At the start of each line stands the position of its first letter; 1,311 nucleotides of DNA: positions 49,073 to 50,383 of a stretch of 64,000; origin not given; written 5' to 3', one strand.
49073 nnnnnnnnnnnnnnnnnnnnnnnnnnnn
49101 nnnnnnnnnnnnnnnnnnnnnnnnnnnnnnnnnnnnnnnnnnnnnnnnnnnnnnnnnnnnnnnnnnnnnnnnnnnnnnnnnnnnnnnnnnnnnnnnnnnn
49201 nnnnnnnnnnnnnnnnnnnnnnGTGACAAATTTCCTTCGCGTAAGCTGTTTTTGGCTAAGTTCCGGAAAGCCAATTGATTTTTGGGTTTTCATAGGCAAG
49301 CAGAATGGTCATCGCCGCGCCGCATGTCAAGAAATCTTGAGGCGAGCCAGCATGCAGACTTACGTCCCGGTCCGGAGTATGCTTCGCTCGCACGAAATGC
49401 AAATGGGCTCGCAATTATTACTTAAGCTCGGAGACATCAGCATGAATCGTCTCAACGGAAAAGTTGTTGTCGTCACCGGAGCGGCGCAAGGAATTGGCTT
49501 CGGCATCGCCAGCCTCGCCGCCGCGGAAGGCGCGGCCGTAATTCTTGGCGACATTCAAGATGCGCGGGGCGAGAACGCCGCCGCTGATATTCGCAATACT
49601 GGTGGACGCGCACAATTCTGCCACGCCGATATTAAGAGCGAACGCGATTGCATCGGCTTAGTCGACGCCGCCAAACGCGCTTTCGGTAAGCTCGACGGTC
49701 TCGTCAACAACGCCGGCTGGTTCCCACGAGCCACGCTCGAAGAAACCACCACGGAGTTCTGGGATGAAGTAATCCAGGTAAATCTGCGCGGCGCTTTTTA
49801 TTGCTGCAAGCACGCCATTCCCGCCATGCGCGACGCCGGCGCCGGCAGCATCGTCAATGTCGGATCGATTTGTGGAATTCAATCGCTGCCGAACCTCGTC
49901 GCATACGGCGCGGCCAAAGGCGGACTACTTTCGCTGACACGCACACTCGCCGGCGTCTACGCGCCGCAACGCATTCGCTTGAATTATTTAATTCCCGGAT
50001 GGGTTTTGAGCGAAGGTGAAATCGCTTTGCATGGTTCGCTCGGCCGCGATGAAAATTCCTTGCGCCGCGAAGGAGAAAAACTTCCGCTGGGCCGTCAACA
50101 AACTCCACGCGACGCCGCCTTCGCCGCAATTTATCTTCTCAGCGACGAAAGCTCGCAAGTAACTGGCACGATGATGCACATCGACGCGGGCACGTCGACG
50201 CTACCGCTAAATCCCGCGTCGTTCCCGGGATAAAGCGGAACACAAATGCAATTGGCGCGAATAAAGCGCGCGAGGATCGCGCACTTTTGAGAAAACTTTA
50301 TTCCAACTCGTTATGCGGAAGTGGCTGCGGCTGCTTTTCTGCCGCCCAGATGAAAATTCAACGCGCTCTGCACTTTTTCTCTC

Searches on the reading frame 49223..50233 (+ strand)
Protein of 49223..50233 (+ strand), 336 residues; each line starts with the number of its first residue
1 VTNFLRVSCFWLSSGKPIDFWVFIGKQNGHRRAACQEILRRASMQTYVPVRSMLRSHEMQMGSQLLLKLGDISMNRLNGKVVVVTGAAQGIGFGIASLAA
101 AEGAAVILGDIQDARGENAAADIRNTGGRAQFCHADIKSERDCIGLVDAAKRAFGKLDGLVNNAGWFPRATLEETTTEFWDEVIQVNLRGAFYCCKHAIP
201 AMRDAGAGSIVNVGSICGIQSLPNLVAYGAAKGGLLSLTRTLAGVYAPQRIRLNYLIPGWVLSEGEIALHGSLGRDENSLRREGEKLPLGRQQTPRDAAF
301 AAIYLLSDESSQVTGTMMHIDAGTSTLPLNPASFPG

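Call 58: search_protein_families(library=pfam, proteins=[window:49223-50233:+], max_evalue=0.00001)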
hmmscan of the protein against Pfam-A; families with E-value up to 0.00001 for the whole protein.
window:49223-50233:+ (336 aa): 4 families
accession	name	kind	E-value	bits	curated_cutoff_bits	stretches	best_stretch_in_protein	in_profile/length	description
PF13561.12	adh_short_C2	-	2.1e-61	207.9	27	1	86-324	1-235/236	Enoyl-(Acyl carrier protein) reductase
PF00106.31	adh_short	-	7.1e-52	176.2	26.6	1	80-264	1-185/195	short chain dehydrogenase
PF08659.16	KR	-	4.1e-11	43.6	22.6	1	82-233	3-154/180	KR domain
PF23441.1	SDR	-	3.1e-09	37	27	1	75-324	3-255/258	SDR-like rossmann domain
